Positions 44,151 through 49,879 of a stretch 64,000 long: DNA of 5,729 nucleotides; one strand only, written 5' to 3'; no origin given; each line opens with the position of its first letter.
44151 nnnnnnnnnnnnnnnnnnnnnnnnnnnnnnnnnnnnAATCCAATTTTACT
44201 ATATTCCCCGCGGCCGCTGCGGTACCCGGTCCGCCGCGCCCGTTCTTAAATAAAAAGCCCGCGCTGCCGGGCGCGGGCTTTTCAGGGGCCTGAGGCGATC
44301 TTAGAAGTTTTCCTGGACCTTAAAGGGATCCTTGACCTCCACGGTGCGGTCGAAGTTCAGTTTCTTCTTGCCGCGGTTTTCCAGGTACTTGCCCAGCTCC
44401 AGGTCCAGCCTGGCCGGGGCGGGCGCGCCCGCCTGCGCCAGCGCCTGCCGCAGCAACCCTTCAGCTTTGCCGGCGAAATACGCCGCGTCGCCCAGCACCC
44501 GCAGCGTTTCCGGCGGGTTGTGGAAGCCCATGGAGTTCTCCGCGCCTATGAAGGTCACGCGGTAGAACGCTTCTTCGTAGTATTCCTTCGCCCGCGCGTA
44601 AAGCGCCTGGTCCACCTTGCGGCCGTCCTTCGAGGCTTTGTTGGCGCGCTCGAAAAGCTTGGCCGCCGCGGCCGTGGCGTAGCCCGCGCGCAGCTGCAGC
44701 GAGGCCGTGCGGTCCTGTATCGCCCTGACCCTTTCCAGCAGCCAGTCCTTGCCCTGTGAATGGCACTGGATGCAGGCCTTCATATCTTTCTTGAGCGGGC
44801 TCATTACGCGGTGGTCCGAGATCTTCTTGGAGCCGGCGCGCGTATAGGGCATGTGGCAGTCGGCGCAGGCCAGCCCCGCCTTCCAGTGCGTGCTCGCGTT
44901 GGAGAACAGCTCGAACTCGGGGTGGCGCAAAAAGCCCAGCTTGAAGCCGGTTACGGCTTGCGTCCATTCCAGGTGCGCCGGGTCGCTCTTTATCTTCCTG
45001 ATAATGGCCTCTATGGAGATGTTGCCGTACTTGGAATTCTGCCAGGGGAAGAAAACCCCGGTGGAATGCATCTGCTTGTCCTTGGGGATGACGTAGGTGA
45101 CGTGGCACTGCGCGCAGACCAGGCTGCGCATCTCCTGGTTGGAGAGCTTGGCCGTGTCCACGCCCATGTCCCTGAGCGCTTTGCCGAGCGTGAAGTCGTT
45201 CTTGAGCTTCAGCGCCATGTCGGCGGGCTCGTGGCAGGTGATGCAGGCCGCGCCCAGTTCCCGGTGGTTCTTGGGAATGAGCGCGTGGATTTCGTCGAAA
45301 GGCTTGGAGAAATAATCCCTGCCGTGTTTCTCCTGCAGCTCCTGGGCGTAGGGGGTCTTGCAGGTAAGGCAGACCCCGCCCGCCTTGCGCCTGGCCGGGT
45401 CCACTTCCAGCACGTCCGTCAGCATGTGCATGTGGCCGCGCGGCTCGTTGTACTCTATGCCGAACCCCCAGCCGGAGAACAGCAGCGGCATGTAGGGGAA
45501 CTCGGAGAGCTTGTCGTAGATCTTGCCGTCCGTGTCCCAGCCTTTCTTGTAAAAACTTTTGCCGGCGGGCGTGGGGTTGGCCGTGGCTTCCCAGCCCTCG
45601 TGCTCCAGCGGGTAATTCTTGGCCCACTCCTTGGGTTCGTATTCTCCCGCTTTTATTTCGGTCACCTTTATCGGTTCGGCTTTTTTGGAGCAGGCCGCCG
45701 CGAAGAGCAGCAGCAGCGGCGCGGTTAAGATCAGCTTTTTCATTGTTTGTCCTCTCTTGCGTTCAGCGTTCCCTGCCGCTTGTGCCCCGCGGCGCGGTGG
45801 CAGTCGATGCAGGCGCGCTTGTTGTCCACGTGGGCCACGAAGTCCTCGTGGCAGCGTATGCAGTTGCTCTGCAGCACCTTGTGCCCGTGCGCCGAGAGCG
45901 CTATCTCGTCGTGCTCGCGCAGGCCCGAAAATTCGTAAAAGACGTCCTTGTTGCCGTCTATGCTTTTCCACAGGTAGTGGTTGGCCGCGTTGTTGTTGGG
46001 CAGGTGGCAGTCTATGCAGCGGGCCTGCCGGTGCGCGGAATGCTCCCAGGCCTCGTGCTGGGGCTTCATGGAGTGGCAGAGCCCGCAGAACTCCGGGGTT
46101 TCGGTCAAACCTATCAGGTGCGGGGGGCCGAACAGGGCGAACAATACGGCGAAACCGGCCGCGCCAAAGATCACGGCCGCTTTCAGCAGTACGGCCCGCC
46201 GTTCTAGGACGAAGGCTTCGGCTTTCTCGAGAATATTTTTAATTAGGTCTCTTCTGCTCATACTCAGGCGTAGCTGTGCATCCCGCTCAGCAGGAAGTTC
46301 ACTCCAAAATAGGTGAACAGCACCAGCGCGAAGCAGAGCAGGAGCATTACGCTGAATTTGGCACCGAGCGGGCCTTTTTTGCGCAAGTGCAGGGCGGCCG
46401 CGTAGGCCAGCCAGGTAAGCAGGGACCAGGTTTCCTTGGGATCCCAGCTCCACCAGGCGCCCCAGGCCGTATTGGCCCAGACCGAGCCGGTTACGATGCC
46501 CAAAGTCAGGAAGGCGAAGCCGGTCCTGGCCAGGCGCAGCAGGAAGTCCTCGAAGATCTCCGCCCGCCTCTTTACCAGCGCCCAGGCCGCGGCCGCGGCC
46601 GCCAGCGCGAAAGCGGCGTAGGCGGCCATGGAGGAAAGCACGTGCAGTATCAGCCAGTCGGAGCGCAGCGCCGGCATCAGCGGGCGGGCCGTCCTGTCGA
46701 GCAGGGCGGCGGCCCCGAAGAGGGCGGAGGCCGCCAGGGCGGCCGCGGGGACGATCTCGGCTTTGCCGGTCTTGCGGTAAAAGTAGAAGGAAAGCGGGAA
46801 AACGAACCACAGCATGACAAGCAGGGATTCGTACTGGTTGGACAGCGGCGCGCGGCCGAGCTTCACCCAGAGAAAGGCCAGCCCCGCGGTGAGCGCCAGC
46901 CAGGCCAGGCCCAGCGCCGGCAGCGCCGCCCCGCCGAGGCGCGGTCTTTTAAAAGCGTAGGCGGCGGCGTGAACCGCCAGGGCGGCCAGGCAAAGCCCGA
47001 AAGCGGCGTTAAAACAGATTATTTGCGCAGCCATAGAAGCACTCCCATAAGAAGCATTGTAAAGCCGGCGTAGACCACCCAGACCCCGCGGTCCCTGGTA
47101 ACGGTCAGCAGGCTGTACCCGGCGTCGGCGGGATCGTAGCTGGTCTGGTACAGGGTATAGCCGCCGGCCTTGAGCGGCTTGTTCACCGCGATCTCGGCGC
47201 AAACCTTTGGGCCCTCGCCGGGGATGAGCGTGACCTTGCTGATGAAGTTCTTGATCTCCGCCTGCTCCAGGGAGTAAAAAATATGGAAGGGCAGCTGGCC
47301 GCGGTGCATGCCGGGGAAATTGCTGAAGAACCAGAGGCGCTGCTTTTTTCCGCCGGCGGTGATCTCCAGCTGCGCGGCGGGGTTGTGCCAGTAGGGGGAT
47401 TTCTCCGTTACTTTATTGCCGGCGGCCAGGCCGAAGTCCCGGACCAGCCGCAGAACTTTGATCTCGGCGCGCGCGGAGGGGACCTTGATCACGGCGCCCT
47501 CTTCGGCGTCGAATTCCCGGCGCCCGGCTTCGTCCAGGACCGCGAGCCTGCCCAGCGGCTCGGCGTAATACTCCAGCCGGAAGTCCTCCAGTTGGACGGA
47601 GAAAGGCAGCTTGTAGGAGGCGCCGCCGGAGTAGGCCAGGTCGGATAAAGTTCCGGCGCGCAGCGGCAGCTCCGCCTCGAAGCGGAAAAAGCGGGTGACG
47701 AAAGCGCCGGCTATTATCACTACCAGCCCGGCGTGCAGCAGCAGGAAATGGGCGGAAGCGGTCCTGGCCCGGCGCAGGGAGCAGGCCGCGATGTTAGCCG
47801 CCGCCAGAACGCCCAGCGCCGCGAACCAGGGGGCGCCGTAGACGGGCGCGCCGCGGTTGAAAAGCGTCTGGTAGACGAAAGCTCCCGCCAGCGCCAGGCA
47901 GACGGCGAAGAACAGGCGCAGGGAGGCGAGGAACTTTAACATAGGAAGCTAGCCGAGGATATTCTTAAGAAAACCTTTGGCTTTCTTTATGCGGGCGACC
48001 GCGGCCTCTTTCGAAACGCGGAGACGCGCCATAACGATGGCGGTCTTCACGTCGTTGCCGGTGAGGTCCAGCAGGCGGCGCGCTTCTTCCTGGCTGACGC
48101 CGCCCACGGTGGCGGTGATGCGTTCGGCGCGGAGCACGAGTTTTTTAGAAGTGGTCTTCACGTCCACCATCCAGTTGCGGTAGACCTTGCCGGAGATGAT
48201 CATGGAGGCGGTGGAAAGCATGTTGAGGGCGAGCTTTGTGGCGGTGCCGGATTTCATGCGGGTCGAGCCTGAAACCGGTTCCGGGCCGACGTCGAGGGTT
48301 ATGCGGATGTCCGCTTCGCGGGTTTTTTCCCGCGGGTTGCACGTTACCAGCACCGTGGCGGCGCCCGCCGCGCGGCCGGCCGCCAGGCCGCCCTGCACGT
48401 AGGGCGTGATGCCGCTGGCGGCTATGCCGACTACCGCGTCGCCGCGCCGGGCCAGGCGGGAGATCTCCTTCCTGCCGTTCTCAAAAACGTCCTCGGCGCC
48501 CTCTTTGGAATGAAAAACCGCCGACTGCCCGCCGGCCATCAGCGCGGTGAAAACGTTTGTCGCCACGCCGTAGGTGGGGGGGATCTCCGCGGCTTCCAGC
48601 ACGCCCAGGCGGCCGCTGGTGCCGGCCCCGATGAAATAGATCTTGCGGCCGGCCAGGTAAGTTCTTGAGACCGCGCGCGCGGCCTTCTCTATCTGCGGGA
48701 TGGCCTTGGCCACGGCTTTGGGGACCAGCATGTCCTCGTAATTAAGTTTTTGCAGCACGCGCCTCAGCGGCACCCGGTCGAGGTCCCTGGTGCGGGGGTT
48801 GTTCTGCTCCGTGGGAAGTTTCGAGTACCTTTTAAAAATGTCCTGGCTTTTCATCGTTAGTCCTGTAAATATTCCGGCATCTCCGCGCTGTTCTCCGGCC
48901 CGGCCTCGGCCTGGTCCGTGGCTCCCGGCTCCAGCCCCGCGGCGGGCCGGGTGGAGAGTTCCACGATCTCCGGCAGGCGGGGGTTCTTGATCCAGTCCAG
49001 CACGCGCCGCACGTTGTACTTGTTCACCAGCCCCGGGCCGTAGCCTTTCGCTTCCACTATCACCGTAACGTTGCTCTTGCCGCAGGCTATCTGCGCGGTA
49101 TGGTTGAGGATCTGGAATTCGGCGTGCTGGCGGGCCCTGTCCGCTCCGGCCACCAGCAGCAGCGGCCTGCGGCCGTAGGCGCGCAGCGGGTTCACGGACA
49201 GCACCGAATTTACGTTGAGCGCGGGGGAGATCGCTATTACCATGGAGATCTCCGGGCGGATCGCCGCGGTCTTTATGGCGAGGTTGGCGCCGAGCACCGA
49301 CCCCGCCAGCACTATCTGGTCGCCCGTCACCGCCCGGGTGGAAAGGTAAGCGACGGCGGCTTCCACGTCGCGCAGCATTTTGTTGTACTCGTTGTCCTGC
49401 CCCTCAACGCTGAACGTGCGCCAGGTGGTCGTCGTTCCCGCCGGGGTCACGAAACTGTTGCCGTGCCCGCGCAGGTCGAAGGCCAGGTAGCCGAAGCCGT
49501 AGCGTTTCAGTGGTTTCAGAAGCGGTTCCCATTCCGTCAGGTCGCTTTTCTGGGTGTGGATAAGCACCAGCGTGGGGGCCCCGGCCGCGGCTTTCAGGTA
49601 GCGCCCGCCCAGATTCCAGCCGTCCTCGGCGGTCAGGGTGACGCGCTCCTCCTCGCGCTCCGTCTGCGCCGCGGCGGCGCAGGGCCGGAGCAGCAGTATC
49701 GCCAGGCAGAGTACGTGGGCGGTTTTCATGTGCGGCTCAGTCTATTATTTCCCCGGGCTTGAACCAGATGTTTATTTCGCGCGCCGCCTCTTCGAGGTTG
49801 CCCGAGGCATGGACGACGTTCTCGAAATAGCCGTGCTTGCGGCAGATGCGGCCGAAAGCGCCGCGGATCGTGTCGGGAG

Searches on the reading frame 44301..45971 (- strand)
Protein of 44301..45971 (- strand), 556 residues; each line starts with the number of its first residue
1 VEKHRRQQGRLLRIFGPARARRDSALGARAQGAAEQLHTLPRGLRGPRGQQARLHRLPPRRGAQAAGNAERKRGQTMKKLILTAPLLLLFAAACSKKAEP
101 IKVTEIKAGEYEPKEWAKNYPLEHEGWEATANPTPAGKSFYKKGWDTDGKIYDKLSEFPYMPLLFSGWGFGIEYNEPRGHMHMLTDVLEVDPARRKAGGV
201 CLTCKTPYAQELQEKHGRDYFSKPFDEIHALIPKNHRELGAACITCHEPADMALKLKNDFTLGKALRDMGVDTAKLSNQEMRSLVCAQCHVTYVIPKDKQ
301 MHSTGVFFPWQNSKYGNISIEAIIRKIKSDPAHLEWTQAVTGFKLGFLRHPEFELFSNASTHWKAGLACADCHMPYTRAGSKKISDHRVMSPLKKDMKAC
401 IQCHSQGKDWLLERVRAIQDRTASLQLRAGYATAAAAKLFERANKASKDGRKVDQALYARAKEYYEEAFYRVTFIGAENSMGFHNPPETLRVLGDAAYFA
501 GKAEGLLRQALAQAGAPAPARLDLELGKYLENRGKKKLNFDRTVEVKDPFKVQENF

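Call 32: search_protein_families(library=pfam, proteins=[window:44301-45971:-], max_evalue=0.0001)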
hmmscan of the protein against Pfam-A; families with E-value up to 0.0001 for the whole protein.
window:44301-45971:- (556 aa): 4 families
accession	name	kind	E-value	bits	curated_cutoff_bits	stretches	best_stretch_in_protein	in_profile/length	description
PF02335.20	Cytochrom_C552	-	1e-143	479.9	24.1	1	113-551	2-428/438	Cytochrome c552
PF14522.11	Cytochrome_C7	-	3e-07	30.6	24.8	1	359-408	5-52/67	Cytochrome c7 and related cytochrome c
PF22113.1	Mtrc-MtrF_II-IV_dom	-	9.3e-07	29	30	0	199-302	29-139/176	Outer membrane cytochrome MtrC/MtrF-like, domains II/IV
PF14537.11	Cytochrom_c3_2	-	4.1e-05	24.4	25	0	362-409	2-38/79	Cytochrome c3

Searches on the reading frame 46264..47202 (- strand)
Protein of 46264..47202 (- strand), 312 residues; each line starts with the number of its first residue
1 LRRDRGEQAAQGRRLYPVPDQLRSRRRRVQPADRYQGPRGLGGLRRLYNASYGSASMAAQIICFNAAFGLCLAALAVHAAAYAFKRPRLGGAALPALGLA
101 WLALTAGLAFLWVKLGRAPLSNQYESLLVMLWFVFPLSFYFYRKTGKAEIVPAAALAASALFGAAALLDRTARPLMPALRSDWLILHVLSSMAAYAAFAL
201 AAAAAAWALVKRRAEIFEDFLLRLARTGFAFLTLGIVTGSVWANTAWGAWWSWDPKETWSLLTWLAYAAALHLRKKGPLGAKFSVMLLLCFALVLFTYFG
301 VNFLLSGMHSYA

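Call 32: search_protein_families(library=pfam, proteins=[window:46264-47202:-], max_evalue=0.0001)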
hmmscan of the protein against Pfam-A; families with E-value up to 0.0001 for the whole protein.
window:46264-47202:- (312 aa): 1 family
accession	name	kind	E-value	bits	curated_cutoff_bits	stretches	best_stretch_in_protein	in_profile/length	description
PF01578.25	Cytochrom_C_asm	-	3.4e-43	148.2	29.9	1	120-309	1-212/212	Cytochrome C assembly protein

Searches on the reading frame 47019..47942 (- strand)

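Call 32: search_protein_families(library=pfam, proteins=[window:47019-47942:-], max_evalue=0.0001)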
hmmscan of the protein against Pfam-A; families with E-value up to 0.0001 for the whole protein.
window:47019-47942:- (307 aa): 1 family
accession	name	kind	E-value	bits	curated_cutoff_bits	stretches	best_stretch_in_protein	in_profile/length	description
PF05140.19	ResB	-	1.1e-25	90.9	24.6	2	67-128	155-221/486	ResB-like family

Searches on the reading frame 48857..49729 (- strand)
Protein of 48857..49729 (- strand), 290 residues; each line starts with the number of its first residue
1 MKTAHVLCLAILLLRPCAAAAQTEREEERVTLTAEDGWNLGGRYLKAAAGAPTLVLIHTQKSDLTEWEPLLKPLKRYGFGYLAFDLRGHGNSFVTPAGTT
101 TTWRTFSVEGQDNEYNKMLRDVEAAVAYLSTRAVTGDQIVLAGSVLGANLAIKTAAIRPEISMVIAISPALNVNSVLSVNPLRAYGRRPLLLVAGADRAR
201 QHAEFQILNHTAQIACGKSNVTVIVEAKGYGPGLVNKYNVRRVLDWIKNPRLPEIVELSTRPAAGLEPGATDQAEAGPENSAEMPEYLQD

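Call 32: search_protein_families(library=pfam, proteins=[window:48857-49729:-], max_evalue=0.0001)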
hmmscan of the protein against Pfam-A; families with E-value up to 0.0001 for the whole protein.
window:48857-49729:- (290 aa): 3 families
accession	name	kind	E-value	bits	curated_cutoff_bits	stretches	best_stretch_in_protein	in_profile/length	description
PF12146.15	Hydrolase_4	-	3.4e-10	40.1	27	1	54-182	7-122/239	Serine aminopeptidase, S33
PF00561.26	Abhydrolase_1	-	1.3e-07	32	25.8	1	52-173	1-105/245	alpha/beta hydrolase fold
PF12697.13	Abhydrolase_6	-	2.4e-06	28.8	26.3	1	66-194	13-111/217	Alpha/beta hydrolase family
